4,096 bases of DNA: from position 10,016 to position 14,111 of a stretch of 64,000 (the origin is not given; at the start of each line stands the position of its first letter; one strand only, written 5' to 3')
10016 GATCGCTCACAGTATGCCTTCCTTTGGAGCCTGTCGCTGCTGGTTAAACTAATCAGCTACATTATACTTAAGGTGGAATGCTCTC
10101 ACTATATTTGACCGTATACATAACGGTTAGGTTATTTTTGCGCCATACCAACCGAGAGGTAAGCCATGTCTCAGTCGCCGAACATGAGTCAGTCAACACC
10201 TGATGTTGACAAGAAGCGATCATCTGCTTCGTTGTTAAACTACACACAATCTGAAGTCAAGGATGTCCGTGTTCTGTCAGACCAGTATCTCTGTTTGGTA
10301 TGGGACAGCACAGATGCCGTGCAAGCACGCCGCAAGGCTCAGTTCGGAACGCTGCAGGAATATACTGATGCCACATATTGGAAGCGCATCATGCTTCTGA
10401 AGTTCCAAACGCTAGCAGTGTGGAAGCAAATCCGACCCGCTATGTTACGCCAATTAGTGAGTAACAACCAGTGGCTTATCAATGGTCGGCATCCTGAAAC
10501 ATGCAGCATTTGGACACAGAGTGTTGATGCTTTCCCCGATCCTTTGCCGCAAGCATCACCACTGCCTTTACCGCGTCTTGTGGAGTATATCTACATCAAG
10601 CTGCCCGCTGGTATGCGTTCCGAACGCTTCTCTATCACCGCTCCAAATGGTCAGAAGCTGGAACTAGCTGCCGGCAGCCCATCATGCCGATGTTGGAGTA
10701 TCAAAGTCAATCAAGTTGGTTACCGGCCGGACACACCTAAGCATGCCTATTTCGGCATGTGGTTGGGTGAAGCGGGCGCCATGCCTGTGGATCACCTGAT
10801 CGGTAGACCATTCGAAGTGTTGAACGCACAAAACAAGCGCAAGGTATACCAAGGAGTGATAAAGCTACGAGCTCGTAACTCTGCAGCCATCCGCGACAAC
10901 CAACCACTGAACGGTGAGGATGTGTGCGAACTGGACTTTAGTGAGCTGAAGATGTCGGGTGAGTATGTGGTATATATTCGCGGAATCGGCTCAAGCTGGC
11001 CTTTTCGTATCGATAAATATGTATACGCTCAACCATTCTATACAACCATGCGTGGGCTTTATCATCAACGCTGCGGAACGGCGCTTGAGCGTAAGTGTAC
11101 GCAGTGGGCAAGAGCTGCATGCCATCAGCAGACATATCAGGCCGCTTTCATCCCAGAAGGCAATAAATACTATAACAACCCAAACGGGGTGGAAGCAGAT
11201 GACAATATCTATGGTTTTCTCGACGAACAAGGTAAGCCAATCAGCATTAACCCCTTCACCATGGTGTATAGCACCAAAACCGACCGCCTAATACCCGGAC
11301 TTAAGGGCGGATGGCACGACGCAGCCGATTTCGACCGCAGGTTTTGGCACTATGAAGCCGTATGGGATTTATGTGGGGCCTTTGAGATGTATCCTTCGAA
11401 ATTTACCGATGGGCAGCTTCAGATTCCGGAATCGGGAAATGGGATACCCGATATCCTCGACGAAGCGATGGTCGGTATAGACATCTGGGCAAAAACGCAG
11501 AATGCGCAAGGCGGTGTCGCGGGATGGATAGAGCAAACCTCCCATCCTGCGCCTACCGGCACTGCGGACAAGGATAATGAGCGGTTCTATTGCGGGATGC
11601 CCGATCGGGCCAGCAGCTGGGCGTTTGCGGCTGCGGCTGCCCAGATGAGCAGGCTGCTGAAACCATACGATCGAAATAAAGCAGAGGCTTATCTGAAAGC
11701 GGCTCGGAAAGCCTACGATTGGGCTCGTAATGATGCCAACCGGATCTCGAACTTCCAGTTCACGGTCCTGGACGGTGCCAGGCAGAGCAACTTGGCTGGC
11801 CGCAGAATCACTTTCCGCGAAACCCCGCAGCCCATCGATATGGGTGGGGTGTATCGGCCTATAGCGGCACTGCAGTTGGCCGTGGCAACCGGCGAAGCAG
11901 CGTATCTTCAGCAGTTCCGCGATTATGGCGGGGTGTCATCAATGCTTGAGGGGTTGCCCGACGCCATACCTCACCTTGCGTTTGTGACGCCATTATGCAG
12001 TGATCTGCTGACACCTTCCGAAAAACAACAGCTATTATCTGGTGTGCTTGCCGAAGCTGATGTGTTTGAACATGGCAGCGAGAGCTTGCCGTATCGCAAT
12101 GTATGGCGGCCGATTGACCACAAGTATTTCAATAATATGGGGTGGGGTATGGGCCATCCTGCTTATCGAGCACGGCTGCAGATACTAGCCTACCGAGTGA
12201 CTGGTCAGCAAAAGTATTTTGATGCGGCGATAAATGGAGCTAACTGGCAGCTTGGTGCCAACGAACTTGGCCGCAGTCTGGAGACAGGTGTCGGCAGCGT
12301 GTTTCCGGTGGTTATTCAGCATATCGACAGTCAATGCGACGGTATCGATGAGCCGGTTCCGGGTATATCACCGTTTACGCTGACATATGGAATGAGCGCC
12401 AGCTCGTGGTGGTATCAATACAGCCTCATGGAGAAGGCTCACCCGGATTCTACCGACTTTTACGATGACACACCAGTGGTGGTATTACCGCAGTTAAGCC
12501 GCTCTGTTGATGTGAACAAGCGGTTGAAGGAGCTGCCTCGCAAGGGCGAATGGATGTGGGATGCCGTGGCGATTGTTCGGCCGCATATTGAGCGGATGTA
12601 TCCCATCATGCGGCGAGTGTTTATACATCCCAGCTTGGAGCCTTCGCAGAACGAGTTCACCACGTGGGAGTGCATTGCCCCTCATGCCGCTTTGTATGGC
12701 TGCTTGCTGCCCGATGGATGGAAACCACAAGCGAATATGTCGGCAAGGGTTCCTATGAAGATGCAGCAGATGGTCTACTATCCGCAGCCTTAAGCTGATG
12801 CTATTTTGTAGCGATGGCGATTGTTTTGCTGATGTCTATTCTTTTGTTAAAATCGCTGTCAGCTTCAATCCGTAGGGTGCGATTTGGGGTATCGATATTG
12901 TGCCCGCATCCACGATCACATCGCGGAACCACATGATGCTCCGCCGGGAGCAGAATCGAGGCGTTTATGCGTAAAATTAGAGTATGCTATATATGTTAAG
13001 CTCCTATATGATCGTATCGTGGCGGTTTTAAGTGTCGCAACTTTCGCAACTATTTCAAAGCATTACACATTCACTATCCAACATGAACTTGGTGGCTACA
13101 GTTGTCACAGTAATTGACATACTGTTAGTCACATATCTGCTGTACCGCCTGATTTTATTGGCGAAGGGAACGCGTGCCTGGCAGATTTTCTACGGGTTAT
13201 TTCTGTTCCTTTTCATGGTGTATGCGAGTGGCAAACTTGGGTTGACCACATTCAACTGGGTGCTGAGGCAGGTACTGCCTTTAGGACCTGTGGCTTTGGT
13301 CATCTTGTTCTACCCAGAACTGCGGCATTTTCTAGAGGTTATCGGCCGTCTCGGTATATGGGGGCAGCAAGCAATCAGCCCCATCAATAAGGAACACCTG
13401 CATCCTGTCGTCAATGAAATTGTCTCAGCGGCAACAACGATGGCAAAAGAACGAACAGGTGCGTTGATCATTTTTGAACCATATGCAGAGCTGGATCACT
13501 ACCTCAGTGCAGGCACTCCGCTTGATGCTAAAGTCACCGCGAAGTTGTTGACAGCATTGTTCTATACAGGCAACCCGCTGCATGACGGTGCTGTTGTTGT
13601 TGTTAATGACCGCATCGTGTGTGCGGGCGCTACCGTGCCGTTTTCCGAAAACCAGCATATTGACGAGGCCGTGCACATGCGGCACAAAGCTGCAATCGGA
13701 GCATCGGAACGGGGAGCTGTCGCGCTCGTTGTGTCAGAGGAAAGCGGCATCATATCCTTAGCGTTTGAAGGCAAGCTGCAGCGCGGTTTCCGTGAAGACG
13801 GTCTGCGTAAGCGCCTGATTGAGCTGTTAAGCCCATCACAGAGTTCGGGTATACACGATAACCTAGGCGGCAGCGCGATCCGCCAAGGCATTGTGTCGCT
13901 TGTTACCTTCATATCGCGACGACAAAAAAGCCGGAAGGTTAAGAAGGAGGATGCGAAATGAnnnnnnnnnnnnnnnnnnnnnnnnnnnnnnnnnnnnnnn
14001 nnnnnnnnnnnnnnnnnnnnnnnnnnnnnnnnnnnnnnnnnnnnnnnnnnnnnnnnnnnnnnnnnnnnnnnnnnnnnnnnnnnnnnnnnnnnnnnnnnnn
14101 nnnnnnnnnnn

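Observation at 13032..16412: cdaA-cdaR operon extended by a GT4 glycosyltransferase and a YhcH-family gene instead of glmM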

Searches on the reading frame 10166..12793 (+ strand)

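Call 3: search_protein_families(library=pfam, proteins=[window:10166-12793:+], max_evalue=0.01)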
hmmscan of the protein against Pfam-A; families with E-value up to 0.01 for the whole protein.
window:10166-12793:+ (875 aa): 2 families
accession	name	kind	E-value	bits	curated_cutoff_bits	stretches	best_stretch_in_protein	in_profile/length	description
PF00759.25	Glyco_hydro_9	-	2.6e-27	96.7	27.7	1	287-728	1-403/444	Glycosyl hydrolase family 9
PF02927.20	CelD_N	-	1.5e-13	51.7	24.6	1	178-275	5-85/86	Cellulase N-terminal ig-like domain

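Call 4: search_protein_families(library=ncbifam, proteins=[window:10166-12793:+], max_evalue=0.01)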
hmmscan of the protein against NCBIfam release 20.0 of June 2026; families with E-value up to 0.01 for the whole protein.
window:10166-12793:+ (875 aa): 1 family
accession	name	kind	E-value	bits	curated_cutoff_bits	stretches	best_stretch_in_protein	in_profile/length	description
NF049990.1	CellobisidaseCelK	equivalog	4.9e-16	58.1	1700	1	179-526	214-539/889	cellulose 1,4-beta-cellobiosidase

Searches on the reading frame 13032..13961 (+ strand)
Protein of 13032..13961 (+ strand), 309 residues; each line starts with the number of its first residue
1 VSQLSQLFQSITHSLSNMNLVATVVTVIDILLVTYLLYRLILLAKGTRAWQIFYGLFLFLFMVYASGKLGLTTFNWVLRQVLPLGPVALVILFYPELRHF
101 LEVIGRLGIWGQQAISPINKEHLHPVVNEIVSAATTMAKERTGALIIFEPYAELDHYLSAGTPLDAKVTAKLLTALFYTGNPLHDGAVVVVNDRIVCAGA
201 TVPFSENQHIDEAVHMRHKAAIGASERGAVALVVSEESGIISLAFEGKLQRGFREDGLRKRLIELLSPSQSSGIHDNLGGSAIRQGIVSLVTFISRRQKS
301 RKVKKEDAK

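Call 3: search_protein_families(library=pfam, proteins=[window:13032-13961:+], max_evalue=0.01)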
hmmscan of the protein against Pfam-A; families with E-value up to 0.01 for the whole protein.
window:13032-13961:+ (309 aa): 2 families
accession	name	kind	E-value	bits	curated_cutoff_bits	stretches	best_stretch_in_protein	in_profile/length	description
PF02457.21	DAC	-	1.5e-31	108.9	27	1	132-249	2-119/119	DisA bacterial checkpoint controller nucleotide-binding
PF19293.4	CdaA_N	-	6.7e-08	33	23.8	1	23-96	6-80/81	CdaA N-terminal transmembrane domain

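Call 4: search_protein_families(library=ncbifam, proteins=[window:13032-13961:+], max_evalue=0.01)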
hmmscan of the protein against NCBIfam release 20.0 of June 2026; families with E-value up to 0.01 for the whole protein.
window:13032-13961:+ (309 aa): 4 families
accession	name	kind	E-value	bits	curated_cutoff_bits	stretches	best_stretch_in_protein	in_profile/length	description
TIGR00159.1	TIGR00159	equivalog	1.7e-55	188.1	188.8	1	17-263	4-247/254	diadenylate cyclase CdaA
NF038328.1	c-di-AMP_CdaS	exception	6.7e-36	123.7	225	1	128-249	65-187/191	sporulation-specific diadenylate cyclase CdaS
NF038327.1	c-di-AMP_CdaM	exception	1.6e-23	83.2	225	1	109-266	32-193/196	diadenylate cyclase CdaM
NF010009.0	PRK13482.1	equivalog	9.8e-06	24.9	201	1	139-246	31-135/357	DNA integrity scanning diadenylate cyclase DisA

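Call 52: find_related_loci(query=A4, collection=metagenome_contigs, flank=8000)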
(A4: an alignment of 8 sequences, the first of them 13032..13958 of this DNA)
Query A4 (309 aa) in metagenome_contigs; peptide patterns used: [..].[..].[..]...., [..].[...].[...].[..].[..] (x = any residue, [..] = any of these).
249 stretches matched a pattern; 103 encode a relative of the query (tblastn E <= 1e-3); the best 80 are kept; 80 distinct loci.
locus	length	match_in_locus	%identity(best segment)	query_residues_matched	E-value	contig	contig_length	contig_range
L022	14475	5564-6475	61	1-309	1e-122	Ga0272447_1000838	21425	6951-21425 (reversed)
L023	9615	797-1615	67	1-271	2e-122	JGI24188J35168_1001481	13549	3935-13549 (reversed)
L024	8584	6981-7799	67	1-271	2e-122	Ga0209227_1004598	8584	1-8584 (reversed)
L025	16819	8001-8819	67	1-271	7e-122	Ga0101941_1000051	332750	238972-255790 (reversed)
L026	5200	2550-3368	67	1-271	1e-122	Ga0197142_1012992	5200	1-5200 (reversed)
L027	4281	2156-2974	66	1-271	1e-122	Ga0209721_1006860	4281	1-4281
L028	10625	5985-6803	66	1-271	3e-121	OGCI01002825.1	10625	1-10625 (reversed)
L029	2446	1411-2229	66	1-271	1e-127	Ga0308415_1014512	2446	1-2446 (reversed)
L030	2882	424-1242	66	1-271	6e-126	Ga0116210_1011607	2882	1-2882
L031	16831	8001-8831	65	1-278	1e-120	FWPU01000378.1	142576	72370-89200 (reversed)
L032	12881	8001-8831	65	1-278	9e-121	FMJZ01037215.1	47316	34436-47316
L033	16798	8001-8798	67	1-267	4e-117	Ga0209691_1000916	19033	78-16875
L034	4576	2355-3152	67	1-267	6e-118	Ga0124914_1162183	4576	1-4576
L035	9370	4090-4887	67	1-267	4e-117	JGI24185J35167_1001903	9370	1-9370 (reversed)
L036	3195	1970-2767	67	1-267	2e-120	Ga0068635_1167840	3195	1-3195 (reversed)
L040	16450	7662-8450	50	24-286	7e-82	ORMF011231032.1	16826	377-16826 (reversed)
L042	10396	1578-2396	49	22-286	4e-79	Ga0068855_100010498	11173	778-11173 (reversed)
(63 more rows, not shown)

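Call 57: search_protein_families(library=pfam, proteins=[L040:9451-10428:+, L040:10425-11183:+, L040:11213-11983:+, L040:12000-12992:+, L042:3949-4953:+, L042:4950-5696:+, L042:5693-6529:+], max_evalue=0.0001)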
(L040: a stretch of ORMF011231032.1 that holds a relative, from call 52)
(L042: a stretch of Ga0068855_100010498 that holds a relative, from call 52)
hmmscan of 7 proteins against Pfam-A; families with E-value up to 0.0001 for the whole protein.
L040:9451-10428:+ (325 aa): 0 families

L040:10425-11183:+ (252 aa): 1 family
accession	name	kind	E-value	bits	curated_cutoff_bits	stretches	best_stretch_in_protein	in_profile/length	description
PF13559.11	DUF4129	-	2.2e-12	47.3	24.8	1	173-240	3-69/69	Domain of unknown function (DUF4129)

L040:11213-11983:+ (256 aa): 1 family
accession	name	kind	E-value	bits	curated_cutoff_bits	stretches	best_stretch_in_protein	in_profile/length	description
PF01026.27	TatD_DNase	-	8e-87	291.2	27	1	3-252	1-252/253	TatD related DNase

L040:12000-12992:+ (330 aa): 1 family
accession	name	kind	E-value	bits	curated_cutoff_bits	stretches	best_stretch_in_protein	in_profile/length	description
PF01619.24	Pro_dh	-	6.2e-39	134.7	27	1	73-323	6-276/278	Proline dehydrogenase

L042:3949-4953:+ (334 aa): 0 families

L042:4950-5696:+ (248 aa): 1 family
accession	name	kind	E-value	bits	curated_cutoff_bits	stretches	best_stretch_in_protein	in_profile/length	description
PF13559.11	DUF4129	-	6.3e-10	39.4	24.8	1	173-241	2-69/69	Domain of unknown function (DUF4129)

L042:5693-6529:+ (278 aa): 1 family
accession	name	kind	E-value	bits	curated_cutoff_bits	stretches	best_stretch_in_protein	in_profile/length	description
PF01026.27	TatD_DNase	-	3.5e-87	292.4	27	1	11-261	1-253/253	TatD related DNase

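Call 68: search_protein_families(library=padloc, proteins=[window:13032-13961:+], max_evalue=0.001)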
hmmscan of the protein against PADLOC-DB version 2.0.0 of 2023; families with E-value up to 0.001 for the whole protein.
window:13032-13961:+ (309 aa): 0 families

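Call 72: search_solved_structures(query=window:13032-13958:+, max_evalue=1e-10, show_alignments=5)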
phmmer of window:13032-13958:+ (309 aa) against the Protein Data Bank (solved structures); distinct sequences matched with E-value up to 1e-10: 17.
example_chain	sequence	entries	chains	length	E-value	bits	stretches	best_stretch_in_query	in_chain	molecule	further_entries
9g69_C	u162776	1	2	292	2.5e-43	151.6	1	21-271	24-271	Diadenylate cyclase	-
8ofg_A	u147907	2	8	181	3.9e-27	98.4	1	125-274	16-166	Diadenylate cyclase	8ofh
6huw_A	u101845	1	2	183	3.1e-26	95.4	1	122-262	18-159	Diadenylate cyclase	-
9g0g_A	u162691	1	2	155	3.2e-26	95.4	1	124-262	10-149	Cyclic di-AMP synthase CdaA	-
8ogk_A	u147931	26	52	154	3.3e-26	95.4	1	124-262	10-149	Cyclic di-AMP synthase CdaA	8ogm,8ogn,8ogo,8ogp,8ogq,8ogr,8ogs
7ojs_H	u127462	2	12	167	6.3e-26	94.5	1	127-262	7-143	Cyclic di-AMP synthase CdaA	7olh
6hvn_A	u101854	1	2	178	6.8e-26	94.3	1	117-266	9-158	Diadenylate cyclase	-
6gyw_A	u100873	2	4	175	1.1e-25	93.7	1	126-258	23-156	Diadenylate cyclase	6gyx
6hvl_A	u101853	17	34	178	1.3e-25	93.4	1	117-266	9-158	Diadenylate cyclase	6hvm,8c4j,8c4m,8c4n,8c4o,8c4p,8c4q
6gyy_A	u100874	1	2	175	1.5e-25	93.2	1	126-258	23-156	Diadenylate cyclase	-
4rv7_A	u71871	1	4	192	2.1e-25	92.7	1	118-266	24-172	Diadenylate cyclase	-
8ofo_AAA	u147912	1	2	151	2.1e-24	89.5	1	133-255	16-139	Diadenylate cyclase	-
7l8n_A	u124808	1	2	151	3.4e-24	88.8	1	127-249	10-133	Diadenylate cyclase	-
2fb5_A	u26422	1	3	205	3.4e-24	88.8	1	130-249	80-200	hypothetical Membrane Spanning Protein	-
7dfx_A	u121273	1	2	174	1.3e-17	67.2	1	125-248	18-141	DAC domain-containing protein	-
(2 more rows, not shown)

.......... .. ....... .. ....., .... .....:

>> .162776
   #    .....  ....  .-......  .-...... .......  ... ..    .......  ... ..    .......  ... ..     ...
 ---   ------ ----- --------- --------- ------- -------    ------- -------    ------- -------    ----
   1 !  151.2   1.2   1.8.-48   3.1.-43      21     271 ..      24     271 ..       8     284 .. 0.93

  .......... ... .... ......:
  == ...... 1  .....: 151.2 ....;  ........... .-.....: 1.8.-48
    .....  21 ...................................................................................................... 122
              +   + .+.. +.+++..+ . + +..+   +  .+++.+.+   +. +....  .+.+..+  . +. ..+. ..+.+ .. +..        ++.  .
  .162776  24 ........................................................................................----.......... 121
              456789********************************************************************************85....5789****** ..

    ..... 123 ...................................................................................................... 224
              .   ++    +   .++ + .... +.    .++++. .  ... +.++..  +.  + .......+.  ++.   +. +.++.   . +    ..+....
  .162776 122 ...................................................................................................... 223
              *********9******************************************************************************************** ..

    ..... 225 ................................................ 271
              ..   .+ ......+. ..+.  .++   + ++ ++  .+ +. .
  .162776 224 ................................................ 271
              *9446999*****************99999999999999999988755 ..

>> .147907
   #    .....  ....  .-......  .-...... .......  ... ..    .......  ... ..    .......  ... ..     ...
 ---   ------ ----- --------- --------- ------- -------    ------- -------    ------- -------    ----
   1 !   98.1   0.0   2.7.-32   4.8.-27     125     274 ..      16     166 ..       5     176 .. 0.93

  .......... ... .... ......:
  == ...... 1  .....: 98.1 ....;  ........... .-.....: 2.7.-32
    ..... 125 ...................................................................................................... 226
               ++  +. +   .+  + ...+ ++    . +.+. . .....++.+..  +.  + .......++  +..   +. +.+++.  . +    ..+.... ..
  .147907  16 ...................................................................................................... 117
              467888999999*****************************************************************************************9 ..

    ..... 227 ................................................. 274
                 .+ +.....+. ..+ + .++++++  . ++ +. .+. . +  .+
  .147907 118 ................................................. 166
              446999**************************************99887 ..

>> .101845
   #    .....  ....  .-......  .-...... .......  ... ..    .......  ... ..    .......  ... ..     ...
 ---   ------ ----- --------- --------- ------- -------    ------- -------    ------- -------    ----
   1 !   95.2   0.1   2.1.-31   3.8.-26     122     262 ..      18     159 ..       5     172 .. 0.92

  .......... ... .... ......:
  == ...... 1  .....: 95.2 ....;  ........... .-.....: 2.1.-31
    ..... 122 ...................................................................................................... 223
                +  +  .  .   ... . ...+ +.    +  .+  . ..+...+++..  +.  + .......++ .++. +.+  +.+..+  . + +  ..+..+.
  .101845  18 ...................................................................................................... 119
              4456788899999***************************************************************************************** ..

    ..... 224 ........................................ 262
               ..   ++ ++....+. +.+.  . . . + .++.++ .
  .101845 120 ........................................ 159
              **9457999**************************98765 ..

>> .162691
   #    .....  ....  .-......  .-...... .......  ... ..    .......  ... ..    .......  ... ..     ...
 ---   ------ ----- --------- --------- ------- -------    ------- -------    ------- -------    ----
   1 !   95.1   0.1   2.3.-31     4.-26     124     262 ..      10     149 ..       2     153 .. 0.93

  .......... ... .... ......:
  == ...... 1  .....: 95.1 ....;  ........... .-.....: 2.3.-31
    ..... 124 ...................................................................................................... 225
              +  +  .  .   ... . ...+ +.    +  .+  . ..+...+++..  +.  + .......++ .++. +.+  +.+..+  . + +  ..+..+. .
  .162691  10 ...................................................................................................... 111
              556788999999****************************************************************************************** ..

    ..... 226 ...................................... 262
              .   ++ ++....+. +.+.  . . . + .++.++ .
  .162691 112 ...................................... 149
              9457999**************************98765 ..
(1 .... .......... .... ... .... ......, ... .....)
